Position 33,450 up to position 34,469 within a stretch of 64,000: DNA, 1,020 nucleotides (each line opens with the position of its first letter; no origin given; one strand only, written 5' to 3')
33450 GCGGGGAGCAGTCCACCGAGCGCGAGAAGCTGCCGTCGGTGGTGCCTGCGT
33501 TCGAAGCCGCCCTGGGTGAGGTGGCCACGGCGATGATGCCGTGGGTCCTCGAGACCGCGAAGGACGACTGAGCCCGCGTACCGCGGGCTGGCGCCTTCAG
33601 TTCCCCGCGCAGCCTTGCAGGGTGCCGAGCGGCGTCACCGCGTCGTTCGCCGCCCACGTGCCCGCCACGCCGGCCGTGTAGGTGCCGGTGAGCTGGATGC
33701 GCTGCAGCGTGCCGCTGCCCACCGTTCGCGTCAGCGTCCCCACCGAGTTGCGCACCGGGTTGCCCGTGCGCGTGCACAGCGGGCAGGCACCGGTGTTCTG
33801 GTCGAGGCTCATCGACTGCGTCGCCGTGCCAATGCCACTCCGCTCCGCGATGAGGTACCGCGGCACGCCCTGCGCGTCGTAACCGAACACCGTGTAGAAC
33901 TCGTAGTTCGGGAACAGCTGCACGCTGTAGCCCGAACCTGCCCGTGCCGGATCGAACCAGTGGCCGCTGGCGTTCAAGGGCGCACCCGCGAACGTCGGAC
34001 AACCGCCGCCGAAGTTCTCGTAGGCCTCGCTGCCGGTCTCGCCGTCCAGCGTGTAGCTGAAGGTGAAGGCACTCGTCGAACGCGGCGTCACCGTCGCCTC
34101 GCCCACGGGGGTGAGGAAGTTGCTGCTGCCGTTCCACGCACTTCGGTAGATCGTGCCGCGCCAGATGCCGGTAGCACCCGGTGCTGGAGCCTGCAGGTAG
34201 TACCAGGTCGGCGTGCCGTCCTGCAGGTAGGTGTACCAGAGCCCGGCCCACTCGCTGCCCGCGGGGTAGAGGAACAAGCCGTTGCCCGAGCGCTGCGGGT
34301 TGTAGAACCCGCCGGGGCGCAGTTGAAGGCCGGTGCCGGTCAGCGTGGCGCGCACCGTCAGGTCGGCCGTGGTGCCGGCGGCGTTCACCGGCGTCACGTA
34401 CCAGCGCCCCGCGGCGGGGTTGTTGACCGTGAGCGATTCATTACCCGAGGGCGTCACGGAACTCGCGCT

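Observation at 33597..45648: Three adjacent giant secreted hydrolases and a distant giant adhesin carry the same ~580-aa C-terminal cassette: a tag-defined exoprotein family with no visible partner machinery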

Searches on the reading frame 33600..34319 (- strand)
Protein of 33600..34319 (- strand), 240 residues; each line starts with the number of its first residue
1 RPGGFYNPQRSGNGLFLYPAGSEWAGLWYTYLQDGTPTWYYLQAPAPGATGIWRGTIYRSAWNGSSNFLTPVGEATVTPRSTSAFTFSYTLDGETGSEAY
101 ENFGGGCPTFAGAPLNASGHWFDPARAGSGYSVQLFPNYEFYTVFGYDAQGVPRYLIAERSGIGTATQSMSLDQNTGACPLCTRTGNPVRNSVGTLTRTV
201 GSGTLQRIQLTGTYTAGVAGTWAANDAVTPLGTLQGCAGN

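Call 12: find_homologous_proteins(query=window:33600-34319:-, max_evalue=0.001)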
Query seq(240 aa) (240 aa): 35 proteins with E <= 0.001 among 1128 candidates.
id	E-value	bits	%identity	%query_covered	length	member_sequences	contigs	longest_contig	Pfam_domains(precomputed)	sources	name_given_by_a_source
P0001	1.6e-158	544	100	100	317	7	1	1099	-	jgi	jgi:hypothetical protein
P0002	3.2e-154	530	97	100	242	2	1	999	-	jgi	jgi:hypothetical protein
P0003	1.3e-146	505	92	100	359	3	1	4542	-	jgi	jgi:hypothetical protein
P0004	1.2e-139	482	88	100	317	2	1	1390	-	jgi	jgi:hypothetical protein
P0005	2.0e-130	452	84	99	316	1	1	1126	-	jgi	jgi:hypothetical protein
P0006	6.7e-118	411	94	81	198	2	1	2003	-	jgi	jgi:hypothetical protein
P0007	2.6e-101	357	65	99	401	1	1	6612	-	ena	-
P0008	7.2e-98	345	62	100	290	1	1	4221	-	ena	-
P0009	6.6e-96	339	62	99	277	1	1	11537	-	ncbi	ncbi:MAG: hypothetical protein ACRC2H_11095 [Silanimonas sp.]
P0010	1.5e-95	338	63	99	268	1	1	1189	-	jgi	jgi:hypothetical protein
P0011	6.7e-95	336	63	99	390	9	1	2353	-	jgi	jgi:hypothetical protein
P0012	2.3e-94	334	60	99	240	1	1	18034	-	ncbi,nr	ncbi:MAG TPA: hypothetical protein DCM32_06795, partial [Xanthomonadaceae bacterium]|nr:hypothetical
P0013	1.9e-86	308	58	100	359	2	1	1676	-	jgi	jgi:hypothetical protein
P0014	3.9e-86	307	58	99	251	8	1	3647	-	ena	-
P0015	2.3e-83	298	57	99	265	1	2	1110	-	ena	-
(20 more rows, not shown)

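Call 20: find_related_loci(query=A1, collection=genome_contigs, flank=10000)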
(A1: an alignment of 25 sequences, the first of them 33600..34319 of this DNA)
Query A1 (240 aa) in genome_contigs; peptide patterns used: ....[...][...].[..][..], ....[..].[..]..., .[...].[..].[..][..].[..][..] (x = any residue, [..] = any of these).
329 stretches matched a pattern; 230 encode a relative of the query (tblastn E <= 1e-3); the best 80 are kept; 72 distinct loci.
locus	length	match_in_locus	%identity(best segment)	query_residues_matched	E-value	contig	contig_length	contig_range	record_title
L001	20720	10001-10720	92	1-240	8e-149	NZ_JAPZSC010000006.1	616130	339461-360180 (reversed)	MAG: Silanimonas sp. isolate LE19-338.1E c_000000005200, whole genome shotgun sequence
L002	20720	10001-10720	91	1-240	1e-147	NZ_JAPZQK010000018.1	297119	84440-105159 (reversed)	MAG: Silanimonas sp. isolate LE19-41.2B c_000000001903, whole genome shotgun sequence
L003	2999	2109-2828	88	1-240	7e-152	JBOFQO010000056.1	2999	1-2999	MAG: Silanimonas sp. isolate WFFMC_MAG_208 k139_1428772_flag=0_multi=2.9021_len=2999, whole genome shotgun sequence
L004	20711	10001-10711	71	1-237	2e-115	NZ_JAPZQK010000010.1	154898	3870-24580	MAG: Silanimonas sp. isolate LE19-41.2B c_000000002011, whole genome shotgun sequence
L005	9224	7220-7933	70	1-238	6e-115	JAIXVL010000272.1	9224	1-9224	MAG: Lysobacteraceae bacterium isolate D1_MAG_00064 pond_D1_MAG_00064_000000000036, whole genome shotgun sequence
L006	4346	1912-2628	66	1-238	7e-109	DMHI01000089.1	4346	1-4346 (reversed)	MAG TPA_asm: Xanthomonadaceae bacterium isolate UBA8155 contig_7812, whole genome shotgun sequence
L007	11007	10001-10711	64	1-237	3e-105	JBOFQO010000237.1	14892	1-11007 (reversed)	MAG: Silanimonas sp. isolate WFFMC_MAG_208 k139_636629_flag=1_multi=4.5704_len=14892, whole genome shotgun sequence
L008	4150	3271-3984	65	1-238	8e-103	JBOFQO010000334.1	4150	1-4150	MAG: Silanimonas sp. isolate WFFMC_MAG_208 k139_1859321_flag=0_multi=4.0000_len=4150, whole genome shotgun sequence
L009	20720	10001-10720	65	1-237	7e-102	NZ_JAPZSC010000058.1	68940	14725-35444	MAG: Silanimonas sp. isolate LE19-338.1E c_000000004585, whole genome shotgun sequence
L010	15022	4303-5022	66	1-237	6e-102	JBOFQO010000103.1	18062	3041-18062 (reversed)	MAG: Silanimonas sp. isolate WFFMC_MAG_208 k139_709654_flag=0_multi=5.7714_len=18062, whole genome shotgun sequence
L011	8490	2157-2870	63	1-238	3e-101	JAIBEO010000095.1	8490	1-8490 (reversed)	MAG: Rhizobium sp. isolate B101_concoct.bin.4 B101_k141_11226, whole genome shotgun sequence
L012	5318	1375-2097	63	1-238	4e-100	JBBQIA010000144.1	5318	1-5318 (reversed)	MAG: Lysobacterales bacterium isolate Co_metawrap_857 Cmw_857_k141_25816150_length_5318_cov_7.0000, whole genome shotgun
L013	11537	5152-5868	62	1-238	5e-99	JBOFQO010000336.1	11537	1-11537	MAG: Silanimonas sp. isolate WFFMC_MAG_208 k139_1626905_flag=0_multi=5.6776_len=11537, whole genome shotgun sequence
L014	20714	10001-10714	62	1-238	3e-98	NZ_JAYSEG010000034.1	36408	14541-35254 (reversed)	MAG: Arenimonas sp. isolate ZZ2_ZZA248_bin.43 NODE_906_length_36408_cov_14.389954, whole genome shotgun sequence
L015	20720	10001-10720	65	1-237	1e-97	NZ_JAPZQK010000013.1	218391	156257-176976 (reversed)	MAG: Silanimonas sp. isolate LE19-41.2B c_000000001792, whole genome shotgun sequence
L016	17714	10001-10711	60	1-237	2e-98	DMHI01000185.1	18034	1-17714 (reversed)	MAG TPA_asm: Xanthomonadaceae bacterium isolate UBA8155 contig_1429, whole genome shotgun sequence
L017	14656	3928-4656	61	1-240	8e-98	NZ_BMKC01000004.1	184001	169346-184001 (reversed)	Arenimonas soli strain CGMCC 1.15905 sequence04, whole genome shotgun sequence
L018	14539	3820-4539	62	1-237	6e-97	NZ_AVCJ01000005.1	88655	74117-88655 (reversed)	Arenimonas donghaensis DSM 18148 = HO3-R19 contig13, whole genome shotgun sequence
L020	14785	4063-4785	61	1-238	8e-95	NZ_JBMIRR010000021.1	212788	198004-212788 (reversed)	Arenimonas sp. MALMAid1274 k141_27, whole genome shotgun sequence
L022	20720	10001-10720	60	1-237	8e-95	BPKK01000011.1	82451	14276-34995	MAG: Silanimonas sp. KatS3mg127 DNA, contig_18596, whole genome shotgun sequence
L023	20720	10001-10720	59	1-237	2e-94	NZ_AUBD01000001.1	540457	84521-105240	Silanimonas lenta DSM 16282 G408DRAFT_scaffold00001.1_C, whole genome shotgun sequence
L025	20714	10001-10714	59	1-238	2e-93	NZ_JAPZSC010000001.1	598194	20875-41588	MAG: Silanimonas sp. isolate LE19-338.1E c_000000004944, whole genome shotgun sequence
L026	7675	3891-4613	60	1-238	4e-93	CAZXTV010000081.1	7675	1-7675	MAG TPA_asm: uncultured Arenimonas sp. isolate SRP319275_co1_45 genome assembly, contig: NODE_12927_length_7675_cov_8.83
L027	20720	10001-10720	59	1-237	4e-92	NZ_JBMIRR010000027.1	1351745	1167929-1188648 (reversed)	Arenimonas sp. MALMAid1274 k141_25, whole genome shotgun sequence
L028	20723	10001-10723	58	1-238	9e-91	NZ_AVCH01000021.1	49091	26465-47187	Arenimonas malthae CC-JY-1 contig12, whole genome shotgun sequence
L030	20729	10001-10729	60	1-237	7e-91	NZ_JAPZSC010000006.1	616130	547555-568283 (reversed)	MAG: Silanimonas sp. isolate LE19-338.1E c_000000005200, whole genome shotgun sequence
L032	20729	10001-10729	60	1-237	1e-90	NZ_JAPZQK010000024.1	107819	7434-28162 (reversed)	MAG: Silanimonas sp. isolate LE19-41.2B c_000000001307, whole genome shotgun sequence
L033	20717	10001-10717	58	1-237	2e-90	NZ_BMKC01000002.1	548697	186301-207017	Arenimonas soli strain CGMCC 1.15905 sequence02, whole genome shotgun sequence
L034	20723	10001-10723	57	1-238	2e-90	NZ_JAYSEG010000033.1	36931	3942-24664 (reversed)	MAG: Arenimonas sp. isolate ZZ2_ZZA248_bin.43 NODE_895_length_36931_cov_14.470089, whole genome shotgun sequence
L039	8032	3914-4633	59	2-237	2e-88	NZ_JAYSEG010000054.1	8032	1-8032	MAG: Arenimonas sp. isolate ZZ2_ZZA248_bin.43 NODE_5951_length_8032_cov_17.473486, whole genome shotgun sequence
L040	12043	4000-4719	59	2-237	3e-88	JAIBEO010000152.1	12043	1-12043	MAG: Rhizobium sp. isolate B101_concoct.bin.4 B101_k141_6787, whole genome shotgun sequence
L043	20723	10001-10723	56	1-238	1e-86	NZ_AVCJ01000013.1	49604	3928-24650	Arenimonas donghaensis DSM 18148 = HO3-R19 contig20, whole genome shotgun sequence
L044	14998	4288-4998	56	3-237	1e-85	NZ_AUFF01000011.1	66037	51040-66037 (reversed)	Arenimonas composti TR7-09 = DSM 18010 K311DRAFT_scaffold00010.10_C, whole genome shotgun sequence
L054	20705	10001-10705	56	3-237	1e-81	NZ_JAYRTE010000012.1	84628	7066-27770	MAG: Arenimonas sp. isolate NJ_NJASGE1bin.31 NODE_333_length_84628_cov_3.937516, whole genome shotgun sequence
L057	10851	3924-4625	54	1-238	5e-81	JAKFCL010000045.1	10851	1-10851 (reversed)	MAG: Arenimonas sp. isolate LC020 contig-124_5404, whole genome shotgun sequence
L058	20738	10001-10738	52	1-238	8e-81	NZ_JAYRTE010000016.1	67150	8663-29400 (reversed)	MAG: Arenimonas sp. isolate NJ_NJASGE1bin.31 NODE_431_length_67150_cov_3.967340, whole genome shotgun sequence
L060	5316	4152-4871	51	1-238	1e-80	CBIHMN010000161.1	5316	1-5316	MAG TPA_asm: uncultured Arenimonas sp. isolate SRR17255078_concoct_23 genome assembly, contig: ERZ27337264.5095, whole g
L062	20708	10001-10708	54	3-238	1e-78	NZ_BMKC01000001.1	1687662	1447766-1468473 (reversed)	Arenimonas soli strain CGMCC 1.15905 sequence01, whole genome shotgun sequence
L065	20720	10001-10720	93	1-240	4e-151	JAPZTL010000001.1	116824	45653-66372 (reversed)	MAG: Silanimonas sp. isolate LE19-98.1A c_000000003507, whole genome shotgun sequence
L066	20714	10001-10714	54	1-238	3e-78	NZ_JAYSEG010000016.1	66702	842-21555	MAG: Arenimonas sp. isolate ZZ2_ZZA248_bin.43 NODE_395_length_66702_cov_13.700392, whole genome shotgun sequence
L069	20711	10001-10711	53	1-237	9e-78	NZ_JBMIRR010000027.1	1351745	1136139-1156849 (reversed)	Arenimonas sp. MALMAid1274 k141_25, whole genome shotgun sequence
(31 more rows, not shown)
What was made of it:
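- On T9SS C-terminal sorting domain: Hosts are Silanimonas, Arenimonas and other Lysobacteraceae (call 20).
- Distribution is clade-restricted (call 20).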

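Call 24: predict_structure(alignment_id=A1)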
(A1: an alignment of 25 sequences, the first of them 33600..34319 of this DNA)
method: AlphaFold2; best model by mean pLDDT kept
length: 240 residues; sequences in the alignment: 25
mean_pLDDT: 86.0   pTM: 0.85
mean pLDDT of the five models: 86.0, 85.8, 85.8, 85.8, 84.6
residues with pLDDT >= 90: 119; 70-90: 95; 50-70: 20; < 50: 6
segments of 3 or more residues with pLDDT < 50: 238-240
pLDDT, mean of each block of 10 residues (from residue 1): 84 87 90 94 93 94 86 97 93 95 78 73 58 80 90 93 90 94 89 95 86 92 83 52
secondary structure, 60 per line:
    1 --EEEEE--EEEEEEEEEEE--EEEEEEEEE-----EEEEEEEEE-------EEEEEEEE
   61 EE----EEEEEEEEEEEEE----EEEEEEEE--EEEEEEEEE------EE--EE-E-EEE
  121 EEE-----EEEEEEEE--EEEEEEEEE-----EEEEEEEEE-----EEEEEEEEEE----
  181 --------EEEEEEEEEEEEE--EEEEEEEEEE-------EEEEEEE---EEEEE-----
elements in order: E3-7 E10-20 E23-31 E37-45 E53-62 E67-79 E84-91 E94-102 E118-123 E129-136 E139-147 E153-161 E167-176 E189-201 E204-213 E221-227 E231-235
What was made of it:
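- On T1SS (RTX-type) substrates: The C-terminus is folded (call 24).
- Each half is an 8-stranded barrel of about 105-120 aa (call 24). The barrels are only about 100-120 aa each, with mean strand length near 9 residues (call 24). A pTM of 0.85 implies that the two barrels pack against each other as one soluble unit (call 24).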

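Call 29: search_protein_families(library=pfam, proteins=[L005:2564-6259:+, L025:4310-9040:+, L027:5894-9046:+, L028:6101-9046:+, L017:244-2976:+, L030:7376-9055:+, L032:7919-9055:+, L014:7535-9037:+, L034:6746-9046:+, L065:6683-9040:+], max_evalue=0.0001)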
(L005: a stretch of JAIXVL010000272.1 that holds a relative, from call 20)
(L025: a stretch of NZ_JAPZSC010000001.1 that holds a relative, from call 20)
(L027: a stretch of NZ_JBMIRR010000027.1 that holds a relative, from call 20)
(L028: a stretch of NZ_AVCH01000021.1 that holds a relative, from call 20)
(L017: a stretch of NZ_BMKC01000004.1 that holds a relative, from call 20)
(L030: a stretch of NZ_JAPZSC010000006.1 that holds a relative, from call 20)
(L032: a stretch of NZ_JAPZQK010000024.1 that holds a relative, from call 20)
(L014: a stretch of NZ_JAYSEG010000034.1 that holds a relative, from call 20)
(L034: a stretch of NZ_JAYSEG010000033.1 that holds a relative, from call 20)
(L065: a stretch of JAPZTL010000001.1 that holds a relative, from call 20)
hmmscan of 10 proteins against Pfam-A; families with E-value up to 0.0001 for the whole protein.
L005:2564-6259:+ (1232 aa): 4 families
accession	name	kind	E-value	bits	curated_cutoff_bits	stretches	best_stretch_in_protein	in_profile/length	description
PF03160.20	Calx-beta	-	1.8e-18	67.1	27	1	503-593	27-119/119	Calx-beta domain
PF13583.11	Reprolysin_4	-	7.9e-15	55.5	22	1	255-455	15-198/203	Metallo-peptidase family M12B Reprolysin-like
PF13688.12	Reprolysin_5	-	2.1e-12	48.1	27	1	251-434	11-190/196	Metallo-peptidase family M12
PF13582.12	Reprolysin_3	-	8.9e-11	42.8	22.4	1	269-394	4-123/123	Metallo-peptidase family M12B Reprolysin-like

L025:4310-9040:+ (1577 aa): 4 families
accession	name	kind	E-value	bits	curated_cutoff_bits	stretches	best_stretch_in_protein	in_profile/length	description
PF17963.7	Big_9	-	7.3e-25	88.1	23.6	2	1345-1436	1-89/89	Bacterial Ig domain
PF03160.20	Calx-beta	-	2.4e-17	63.5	27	2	399-495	20-119/119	Calx-beta domain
PF17803.7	Cadherin_4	-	3.2e-13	50.4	25.1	1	1341-1405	7-71/71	Bacterial cadherin-like domain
PF17892.7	Cadherin_5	-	3.6e-13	49.6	26.5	1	1344-1437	1-97/98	Cadherin-like domain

L027:5894-9046:+ (1051 aa): 7 families
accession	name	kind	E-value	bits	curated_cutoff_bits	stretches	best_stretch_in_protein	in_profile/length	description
PF25021.1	TEN_NHL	-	4.6e-38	131.5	27.1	1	134-185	130-179/357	Teneurin NHL domain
PF01436.27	NHL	-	1.6e-15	56.7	20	0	145-171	1-27/28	NHL repeat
PF03160.20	Calx-beta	-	1.1e-11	45.2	27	1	819-894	21-96/119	Calx-beta domain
PF00041.27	fn3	-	3.6e-09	37.1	25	1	724-794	13-79/84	Fibronectin type III domain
PF17963.7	Big_9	-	1.6e-06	29.4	23.6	1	918-1015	3-88/89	Bacterial Ig domain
PF06739.17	SBBP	-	7.9e-06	26.2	20.5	0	512-527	14-29/38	Beta-propeller repeat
PF24684.1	Vgb_lyase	-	3.5e-05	23.2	50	0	312-339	139-166/290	Virginiamycin B lyase family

L028:6101-9046:+ (982 aa): 7 families
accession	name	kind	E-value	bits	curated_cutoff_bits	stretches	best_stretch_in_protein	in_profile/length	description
PF25021.1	TEN_NHL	-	1.3e-23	84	27.1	1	478-517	317-356/357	Teneurin NHL domain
PF01436.27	NHL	-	2.8e-13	49.6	20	0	490-515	1-26/28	NHL repeat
PF17963.7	Big_9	-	2.7e-07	31.8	23.6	1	855-946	8-88/89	Bacterial Ig domain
PF00041.27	fn3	-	3.1e-07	31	25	1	661-722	22-82/84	Fibronectin type III domain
PF13449.12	Phytase-like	-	1.7e-05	25.3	27.6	0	481-523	59-100/284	Esterase-like activity of phytase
PF03160.20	Calx-beta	-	3.9e-05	24.1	27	1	733-822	10-96/119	Calx-beta domain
PF24684.1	Vgb_lyase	-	5.3e-05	22.6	50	0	496-525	144-173/290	Virginiamycin B lyase family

L017:244-2976:+ (911 aa): 5 families
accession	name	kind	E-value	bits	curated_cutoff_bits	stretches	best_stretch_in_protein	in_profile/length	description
PF03160.20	Calx-beta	-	4.2e-22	78.8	27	2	685-776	23-118/119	Calx-beta domain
PF13583.11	Reprolysin_4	-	2.8e-17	63.5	22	1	188-405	4-201/203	Metallo-peptidase family M12B Reprolysin-like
PF13688.12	Reprolysin_5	-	7.4e-17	62.7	27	1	188-383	4-192/196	Metallo-peptidase family M12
PF13582.12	Reprolysin_3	-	1.7e-14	54.8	22.4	1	211-344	2-123/123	Metallo-peptidase family M12B Reprolysin-like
PF17963.7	Big_9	-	1.2e-08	36.1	23.6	1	784-877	6-88/89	Bacterial Ig domain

L030:7376-9055:+ (560 aa): 0 families

L032:7919-9055:+ (379 aa): 0 families

L014:7535-9037:+ (501 aa): 2 families
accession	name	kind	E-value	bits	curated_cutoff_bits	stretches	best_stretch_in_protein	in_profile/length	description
PF03160.20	Calx-beta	-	6.9e-14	52.3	27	2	134-228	5-96/119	Calx-beta domain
PF17963.7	Big_9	-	3.9e-05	24.9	23.6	0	376-459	7-88/89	Bacterial Ig domain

L034:6746-9046:+ (767 aa): 4 families
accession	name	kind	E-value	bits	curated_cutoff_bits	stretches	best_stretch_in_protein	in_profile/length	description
PF25021.1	TEN_NHL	-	2.8e-17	63.2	27.1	1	209-302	255-356/357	Teneurin NHL domain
PF01436.27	NHL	-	6.7e-15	54.7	20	0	387-412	1-26/28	NHL repeat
PF00041.27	fn3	-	4e-09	37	25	1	438-507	14-82/84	Fibronectin type III domain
PF17963.7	Big_9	-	1.4e-07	32.7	23.6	1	640-731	8-88/89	Bacterial Ig domain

L065:6683-9040:+ (786 aa): 5 families
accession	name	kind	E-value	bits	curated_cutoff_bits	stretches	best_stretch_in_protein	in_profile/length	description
PF25390.1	WD40_RLD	-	2.8e-69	234.6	150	1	40-357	27-362/363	RCC1-like domain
PF00415.24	RCC1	-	1e-58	196.1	21.7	6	213-259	2-50/50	Regulator of chromosome condensation (RCC1) repeat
PF13540.12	RCC1_2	-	4.2e-46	154.1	22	5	197-225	2-30/30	Regulator of chromosome condensation (RCC1) repeat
PF25384.1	Alsin_RLD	-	1.8e-12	47.7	100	0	68-129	247-310/405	Alsin RCC1-like domain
PF00041.27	fn3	-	2.4e-09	37.7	25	1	572-645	10-82/84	Fibronectin type III domain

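Call 30: fold_search(model_id=the predicted structure, library=pdb)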
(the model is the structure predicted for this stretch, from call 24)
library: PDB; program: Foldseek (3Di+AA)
matches with E <= 10: 815; with E <= 0.001: 0
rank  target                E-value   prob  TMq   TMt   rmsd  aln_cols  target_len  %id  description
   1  5mk8_A                3.2e-02  0.14  0.14  0.09  21.7       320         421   12  Crystal structure of the receptor-binding domain of the FA hybrid Clostridium botulinum neurotoxin (released 2018-03-28)
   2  5ixa_A                4.2e-02  0.23  0.18  0.18  19.6       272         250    8  HCMV DNA polymerase processivity subunit UL44 at neutral pH and low salt (released 2016-11-30)
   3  5v38_B                4.6e-02  0.18  0.16  0.11  20.8       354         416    9  Crystal Structure of The Receptor-binding Domain of Botulinum Neurotoxin Type HA (released 2017-03-22)
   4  7sgz_G                4.6e-02  0.15  0.15  0.14  21.7       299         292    8  Structure of the yeast Rad24-RFC loader bound to DNA and the closed 9-1-1 clamp (released 2022-03-23)
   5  1t6l                  5.1e-02  0.20  0.17  0.17  19.8       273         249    8  Crystal Structure of the Human Cytomegalovirus DNA Polymerase Subunit, UL44 (released 2004-08-10)
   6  7fik_j                5.6e-02  0.25  0.21  0.08  15.1       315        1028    8  The cryo-EM structure of the CR subunit from X. laevis NPC (released 2022-11-09)
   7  5v38_A                6.1e-02  0.15  0.16  0.11  20.5       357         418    9  Crystal Structure of The Receptor-binding Domain of Botulinum Neurotoxin Type HA (released 2017-03-22)
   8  9g2f_A                6.4e-02  0.06  0.11  0.03  24.7       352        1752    9  Mouse Teneurin2 dimer variant A1B1 (released 2026-01-21)
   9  1jmx_A                7.0e-02  0.57  0.29  0.15  17.1       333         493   10  crystal structure of a quinohemoprotein amine dehydrogenase from pseudomonas putida (released 2002-01-16)
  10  5ixa_B                7.7e-02  0.18  0.18  0.17  19.6       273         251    8  HCMV DNA polymerase processivity subunit UL44 at neutral pH and low salt (released 2016-11-30)
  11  4o3w_A                8.9e-02  0.30  0.23  0.12  24.2       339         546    7  Crystal structure of the vaccine antigen Transferrin Binding Protein B (TbpB) mutant Tyr-63-Ala from Actinobacillus su (released 2015-01-14)
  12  7tdz_i                8.9e-02  0.16  0.19  0.07  16.7       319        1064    8  Cryo-EM model of protomer of the cytoplasmic ring of the nuclear pore complex from Xenopus laevis (released 2022-06-22)
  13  2ifr_A                9.3e-02  0.23  0.17  0.20  17.8       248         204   10  Crystal structure of Scytalido-glutamic peptidase with a peptide based transition state analog (released 2006-10-03)
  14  8fs7_G                9.3e-02  0.11  0.14  0.12  19.7       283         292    7  Structure of S. cerevisiae Rad24-RFC loading the 9-1-1 clamp onto a 10-nt gapped DNA in step 5 (closed 9-1-1 and stabl (released 2023-06-14)
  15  2avt_A                9.8e-02  0.10  0.15  0.10  21.0       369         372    7  Crystal structure of the beta subunit from DNA polymerase of Streptococcus pyogenes (released 2006-01-24)
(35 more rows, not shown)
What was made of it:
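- The nearest, still weak, single-domain structural neighbours are 8-stranded barrels, including TbpB and fHbp barrels (call 30).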
